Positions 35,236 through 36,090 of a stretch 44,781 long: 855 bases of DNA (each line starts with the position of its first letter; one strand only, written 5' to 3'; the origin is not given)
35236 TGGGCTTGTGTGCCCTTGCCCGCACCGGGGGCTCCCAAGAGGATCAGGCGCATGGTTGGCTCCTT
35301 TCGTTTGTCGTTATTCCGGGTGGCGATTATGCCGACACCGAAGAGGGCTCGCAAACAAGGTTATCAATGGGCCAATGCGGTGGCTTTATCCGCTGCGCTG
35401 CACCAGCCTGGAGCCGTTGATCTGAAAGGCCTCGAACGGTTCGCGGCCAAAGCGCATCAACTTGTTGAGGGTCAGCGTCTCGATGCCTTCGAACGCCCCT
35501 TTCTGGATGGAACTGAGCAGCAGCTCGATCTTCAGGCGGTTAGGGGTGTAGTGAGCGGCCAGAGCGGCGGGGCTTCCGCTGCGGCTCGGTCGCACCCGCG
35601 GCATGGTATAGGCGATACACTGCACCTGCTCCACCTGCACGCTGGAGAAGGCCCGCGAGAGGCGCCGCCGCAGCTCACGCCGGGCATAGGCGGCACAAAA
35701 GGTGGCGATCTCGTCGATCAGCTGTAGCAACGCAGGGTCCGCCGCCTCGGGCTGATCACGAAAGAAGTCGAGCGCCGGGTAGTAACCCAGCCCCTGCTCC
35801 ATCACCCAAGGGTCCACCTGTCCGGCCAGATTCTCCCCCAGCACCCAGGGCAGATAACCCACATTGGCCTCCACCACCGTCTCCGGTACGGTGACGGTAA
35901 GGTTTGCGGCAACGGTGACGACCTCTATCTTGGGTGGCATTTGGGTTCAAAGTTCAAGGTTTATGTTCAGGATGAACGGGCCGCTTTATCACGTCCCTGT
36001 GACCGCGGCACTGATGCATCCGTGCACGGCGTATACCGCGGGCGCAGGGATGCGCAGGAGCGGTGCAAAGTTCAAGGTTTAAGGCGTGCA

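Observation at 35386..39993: Four-gene MoxR AAA+ / VWA-HExxH / poly-Arg helical protein / 184-aa cluster with structured repeat-filled spacers: best candidate for an undescribed system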

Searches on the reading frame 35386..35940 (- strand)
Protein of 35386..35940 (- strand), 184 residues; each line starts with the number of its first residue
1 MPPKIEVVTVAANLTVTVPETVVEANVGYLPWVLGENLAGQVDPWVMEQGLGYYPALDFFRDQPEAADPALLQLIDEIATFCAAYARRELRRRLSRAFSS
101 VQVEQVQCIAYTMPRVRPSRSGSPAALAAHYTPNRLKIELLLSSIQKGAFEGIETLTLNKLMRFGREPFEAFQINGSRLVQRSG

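Call 5: search_protein_families(library=pfam, proteins=[window:35386-35940:-], max_evalue=0.1)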
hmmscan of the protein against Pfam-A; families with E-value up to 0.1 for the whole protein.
window:35386-35940:- (184 aa): 0 families

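Call 6: search_protein_families(library=ncbifam, proteins=[window:35386-35940:-], max_evalue=0.1)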
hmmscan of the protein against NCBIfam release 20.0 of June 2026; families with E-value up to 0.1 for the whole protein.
window:35386-35940:- (184 aa): 0 families

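Call 7: search_protein_families(library=padloc, proteins=[window:35386-35940:-], max_evalue=0.1)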
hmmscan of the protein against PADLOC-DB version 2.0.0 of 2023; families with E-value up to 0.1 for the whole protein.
window:35386-35940:- (184 aa): 1 family
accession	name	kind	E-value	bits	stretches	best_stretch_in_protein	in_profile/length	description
PDLC00287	PtuA1|PtuA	-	0.027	11.2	1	59-103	426-473/584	AAA ATPase domain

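Call 23: find_homologous_proteins(query=window:35386-35940:-)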
Query window:35386-35940:- (184 aa): 119 proteins with E <= 0.001 among 547 candidates.
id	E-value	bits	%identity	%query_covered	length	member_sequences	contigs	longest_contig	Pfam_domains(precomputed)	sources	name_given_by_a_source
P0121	5.4e-116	402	100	100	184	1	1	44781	-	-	-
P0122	3.9e-99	347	84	100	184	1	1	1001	-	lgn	-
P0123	4.1e-98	344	85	99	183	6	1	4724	-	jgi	jgi:hypothetical protein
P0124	1.5e-95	336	83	98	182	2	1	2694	-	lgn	-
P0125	2.1e-95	335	82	99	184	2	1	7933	-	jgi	-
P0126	3.4e-95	335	81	99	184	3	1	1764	-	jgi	-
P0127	1.8e-94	332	81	99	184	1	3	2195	-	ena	-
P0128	1.1e-93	330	81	99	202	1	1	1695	-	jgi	-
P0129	3.7e-93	328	84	100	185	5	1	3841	-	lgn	-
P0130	2.4e-92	325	79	97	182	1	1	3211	-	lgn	-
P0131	3.9e-92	325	81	99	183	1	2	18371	-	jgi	-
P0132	7.2e-92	324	79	99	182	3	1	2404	-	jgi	jgi:hypothetical protein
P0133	9.2e-92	323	82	96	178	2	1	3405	-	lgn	-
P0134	3.3e-91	322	80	99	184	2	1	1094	-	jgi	jgi:hypothetical protein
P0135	9.8e-91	320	80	98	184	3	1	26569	-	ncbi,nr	ncbi:MAG: hypothetical protein OQK54_05890 [Gammaproteobacteria bacterium]|nr:hypothetical protein [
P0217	2.2e-55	205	51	96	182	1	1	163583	-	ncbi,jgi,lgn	jgi:hypothetical protein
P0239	4.3e-24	103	33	95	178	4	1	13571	-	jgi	jgi:hypothetical protein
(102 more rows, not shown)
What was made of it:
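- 35386..35940 (-): 184-aa protein (called p184 in this report) of a small family that follows DsrS. 119 close homologues (call 23).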

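Call 31: predict_structure(alignment_id=A1)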
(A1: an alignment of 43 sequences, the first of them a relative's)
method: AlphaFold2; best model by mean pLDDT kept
length: 184 residues; sequences in the alignment: 43
mean_pLDDT: 95.1   pTM: 0.89
mean pLDDT of the five models: 95.1, 94.8, 94.5, 93.5, 86.7
residues with pLDDT >= 90: 167; 70-90: 14; 50-70: 2; < 50: 1
segments of 3 or more residues with pLDDT < 50: none
pLDDT, mean of each block of 10 residues (from residue 1): 88 98 97 98 96 95 97 98 99 97 98 94 95 98 90 93 97 97 61
secondary structure, 60 per line:
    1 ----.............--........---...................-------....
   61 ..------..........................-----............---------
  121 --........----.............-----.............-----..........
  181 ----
elements in order: E5-17 H20-27 H31-49 H57-62 H69-94 E100-108 H123-130 E135-147 H153-165 E171-180

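Call 38: fold_search(model_id=the predicted structure, library=pdb)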
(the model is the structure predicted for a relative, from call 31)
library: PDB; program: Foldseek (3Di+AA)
matches with E <= 10: 391; with E <= 0.001: 1
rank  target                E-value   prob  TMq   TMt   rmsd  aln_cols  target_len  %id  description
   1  4pyd_C                8.7e-04  0.92  0.26  0.29  10.2       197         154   12  MoaC in complex with cPMP crystallized in space group P212121 (released 2015-04-29)
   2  4pyd_B                1.1e-03  0.94  0.27  0.32  10.2       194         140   14  MoaC in complex with cPMP crystallized in space group P212121 (released 2015-04-29)
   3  1ekr                  1.4e-03  0.89  0.25  0.29  10.9       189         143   12  MOAC PROTEIN FROM E. COLI (released 2000-09-20)
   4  1eks                  1.9e-03  0.82  0.23  0.28  11.2       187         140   12  ASP128ALA VARIANT OF MOAC PROTEIN FROM E. COLI (released 2000-09-20)
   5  4pyd_F                3.6e-03  0.57  0.20  0.26  11.1       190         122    9  MoaC in complex with cPMP crystallized in space group P212121 (released 2015-04-29)
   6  4pyd_A                6.0e-03  0.77  0.26  0.31  10.7       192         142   12  MoaC in complex with cPMP crystallized in space group P212121 (released 2015-04-29)
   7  4pyd_D                6.0e-03  0.63  0.22  0.25  10.4       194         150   11  MoaC in complex with cPMP crystallized in space group P212121 (released 2015-04-29)
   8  4pya                  6.4e-03  0.63  0.22  0.30  10.6       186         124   12  MoaC K51A in complex with 3',8-cH2GTP (released 2015-04-29)
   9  4pyd_E                1.4e-02  0.69  0.25  0.32   9.0       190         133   11  MoaC in complex with cPMP crystallized in space group P212121 (released 2015-04-29)
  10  2ohd_D                1.9e-02  0.28  0.20  0.24  12.3       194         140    8  Crystal structure of hypothetical molybdenum cofactor biosynthesis protein C from Sulfolobus tokodaii (released 2007-11-27)
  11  2ohd_A                1.9e-02  0.28  0.19  0.24  12.3       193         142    8  Crystal structure of hypothetical molybdenum cofactor biosynthesis protein C from Sulfolobus tokodaii (released 2007-11-27)
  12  2ohd_B                2.2e-02  0.23  0.20  0.23  12.1       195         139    8  Crystal structure of hypothetical molybdenum cofactor biosynthesis protein C from Sulfolobus tokodaii (released 2007-11-27)
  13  5k8m_B                2.3e-02  0.47  0.27  0.15  11.1       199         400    9  Apo 5-nitroanthranilate aminohydrolase (released 2016-10-05)
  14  2ohd_C                2.3e-02  0.35  0.22  0.27  11.3       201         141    8  Crystal structure of hypothetical molybdenum cofactor biosynthesis protein C from Sulfolobus tokodaii (released 2007-11-27)
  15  4fdf_A                2.6e-02  0.21  0.19  0.23  11.2       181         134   10  Structural insights into putative molybdenum cofactor biosynthesis protein C (MoaC2) from Mycobacterium tuberculosis H (released 2013-04-10)
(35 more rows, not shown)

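Call 42: search_protein_representatives(alignment_id=A1)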
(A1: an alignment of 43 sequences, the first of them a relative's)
Query: 43 sequences, 182 profile positions. Proteins with E-value up to 0.001 (for the whole library): 172; up to 1e-10: 157; up to 1e-30: 99. The best 150 are listed.
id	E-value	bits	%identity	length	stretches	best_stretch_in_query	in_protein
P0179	1.3e-78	278.7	-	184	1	3-180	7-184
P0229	1.1e-71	256.1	-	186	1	1-181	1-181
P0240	9.4e-63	227.0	-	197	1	3-179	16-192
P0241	7.8e-61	220.8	-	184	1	3-181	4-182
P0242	1.8e-59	216.3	-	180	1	1-180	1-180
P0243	5.5e-57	208.2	-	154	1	33-180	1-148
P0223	8.4e-54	197.9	-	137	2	4-109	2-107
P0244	1.1e-53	197.4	-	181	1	4-181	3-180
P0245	8.7e-52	191.3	-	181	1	3-180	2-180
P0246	6.4e-51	188.5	-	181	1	5-180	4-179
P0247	7.2e-51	188.3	-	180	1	1-180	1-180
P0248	8.3e-51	188.1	-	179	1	3-180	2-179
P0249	1.7e-50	187.1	-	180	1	3-179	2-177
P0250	3.5e-50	186.1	-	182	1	5-179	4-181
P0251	4.5e-50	185.7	-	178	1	4-180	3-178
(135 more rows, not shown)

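Call 65: search_protein_families(library=phrogs, proteins=[window:35386-35940:-], max_evalue=0.01)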
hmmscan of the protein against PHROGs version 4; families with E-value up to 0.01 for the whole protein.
window:35386-35940:- (184 aa): 0 families

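Call 70: find_encoding_contigs(protein=P0239, flank=8000, max_places=3)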
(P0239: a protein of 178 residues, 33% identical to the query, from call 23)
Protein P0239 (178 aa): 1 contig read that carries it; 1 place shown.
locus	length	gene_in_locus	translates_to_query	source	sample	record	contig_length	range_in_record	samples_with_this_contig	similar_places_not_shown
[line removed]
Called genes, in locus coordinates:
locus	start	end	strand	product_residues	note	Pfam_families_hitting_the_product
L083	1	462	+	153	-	?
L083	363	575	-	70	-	-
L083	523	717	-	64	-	-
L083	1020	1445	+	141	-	-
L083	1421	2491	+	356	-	PF00004:AAA (weak), PF07728:AAA_5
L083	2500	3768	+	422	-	PF13203:DUF2201_N, PF09967:DUF2201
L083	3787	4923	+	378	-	-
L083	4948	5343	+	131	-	PF09996:DUF2237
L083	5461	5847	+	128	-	-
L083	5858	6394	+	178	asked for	-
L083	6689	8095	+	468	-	PF13241:NAD_binding_7, PF14824:Sirohm_synth_M, PF10414:CysG_dimeriser, PF00590:TP_methylase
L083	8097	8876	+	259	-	PF00132:Hexapep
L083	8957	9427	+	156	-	PF02082:Rrf2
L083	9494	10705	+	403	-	PF00266:Aminotran_5, PF01053:Cys_Met_Meta_PP (weak), PF01212:Beta_elim_lyase, PF01041:DegT_DnrJ_EryC1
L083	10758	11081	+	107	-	PF01521:Fe-S_biosyn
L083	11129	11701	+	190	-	PF00226:DnaJ (weak), PF07743:HSCB_C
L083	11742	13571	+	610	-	?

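Call 73: find_encoding_contigs(protein=P0217, flank=8000, max_places=2)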
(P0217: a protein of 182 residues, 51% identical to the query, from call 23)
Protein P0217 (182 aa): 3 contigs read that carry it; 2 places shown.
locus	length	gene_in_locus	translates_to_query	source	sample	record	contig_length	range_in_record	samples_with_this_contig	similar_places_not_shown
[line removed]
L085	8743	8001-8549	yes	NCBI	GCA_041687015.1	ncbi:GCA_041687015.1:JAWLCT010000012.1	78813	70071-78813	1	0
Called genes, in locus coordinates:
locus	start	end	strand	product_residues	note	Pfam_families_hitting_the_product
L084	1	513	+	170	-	PF00072:Response_reg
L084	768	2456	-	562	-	PF02203:TarH, PF12729:4HB_MCP_1, PF00672:HAMP, PF00015:MCPsignal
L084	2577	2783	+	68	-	-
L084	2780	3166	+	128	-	PF01479:S4, PF28601:HSP15_C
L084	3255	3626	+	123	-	PF00085:Thioredoxin, PF04756:OST3_OST6 (weak), PF14595:Thioredoxin_9 (faint), PF13098:Thioredoxin_2, PF13905:Thioredoxin_8 (faint)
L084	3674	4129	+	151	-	PF00293:NUDIX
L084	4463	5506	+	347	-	PF00004:AAA, PF07728:AAA_5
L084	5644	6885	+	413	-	PF13203:DUF2201_N, PF09967:DUF2201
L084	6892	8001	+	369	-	-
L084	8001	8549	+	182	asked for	-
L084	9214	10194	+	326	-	PF00762:Ferrochelatase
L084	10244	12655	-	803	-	PF02190:LON_substr_bdg, PF20030:bpMoxR (faint), PF00004:AAA, PF07728:AAA_5, PF22667:Lon_lid, PF05362:Lon_C, PF13541:ChlI (weak)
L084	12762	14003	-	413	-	PF03453:MoeA_N, PF00994:MoCF_biosynth, PF03454:MoeA_C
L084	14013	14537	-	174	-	PF03205:MobB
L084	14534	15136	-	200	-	PF12804:NTP_transf_3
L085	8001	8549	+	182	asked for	-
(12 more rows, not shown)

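Call 74: fold_search(model_id=the predicted structure, library=viral)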
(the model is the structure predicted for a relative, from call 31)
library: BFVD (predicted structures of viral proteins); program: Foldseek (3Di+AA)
matches with E <= 10: 376; with E <= 0.001: 0
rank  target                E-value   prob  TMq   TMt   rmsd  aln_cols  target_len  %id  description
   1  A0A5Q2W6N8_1          1.1e-02  0.95  0.39  0.07   7.2       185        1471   13  (no name in the UniProt tables at hand)
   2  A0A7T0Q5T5            1.4e-02  0.33  0.27  0.16  15.8       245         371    8  RNA-directed RNA polymerase L (Fragment) [Neuropteran peribunya-related virus OKIAV213]
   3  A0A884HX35            1.7e-02  0.77  0.35  0.40  11.5       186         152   12  (no name in the UniProt tables at hand)
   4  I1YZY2                2.0e-02  0.54  0.34  0.19  10.3       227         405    9  RNA-directed RNA polymerase L (Fragment) [Schmallenberg virus]
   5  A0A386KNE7            3.2e-02  0.84  0.33  0.47   8.5       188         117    4  Uncharacterized protein [Acinetobacter phage vB_AbaM_B09_Aci02-2]
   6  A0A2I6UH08            4.7e-02  0.41  0.27  0.23   7.5       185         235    7  Uncharacterized protein [Salinibacter phage M31CR41-2]
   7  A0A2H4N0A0            5.7e-02  0.18  0.26  0.23  12.6       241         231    4  RNA-directed RNA polymerase L (Fragment) [Asturias virus]
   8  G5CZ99                6.0e-02  0.47  0.30  0.39   8.4       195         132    8  E4 ORF C [Equine adenovirus A serotype 1]
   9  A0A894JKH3            7.8e-02  0.51  0.29  0.37   8.7       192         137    8  Uncharacterized protein [Bat mastadenovirus]
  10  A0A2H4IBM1            8.9e-02  0.63  0.37  0.38   7.6       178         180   11  Uncharacterized protein [Erwinia phage vB_EamM_Y3]
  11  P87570                9.5e-02  0.41  0.29  0.39   8.6       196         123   10  E4 ORF3 [Canine adenovirus serotype 2 (strain Toronto A 26-61)]
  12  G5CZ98                1.1e-01  0.33  0.29  0.39  10.5       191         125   12  E4 ORF D [Equine adenovirus A serotype 1]
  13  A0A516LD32            1.2e-01  0.47  0.27  0.39  18.1       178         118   10  (no name in the UniProt tables at hand)
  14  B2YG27                1.3e-01  0.18  0.26  0.14  11.6       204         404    9  Aminoacylase [Musca hytrovirus(isolate Musca domestica/United States/Boucias/-)]
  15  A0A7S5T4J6            1.4e-01  0.33  0.29  0.31   8.1       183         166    6  (no name in the UniProt tables at hand)
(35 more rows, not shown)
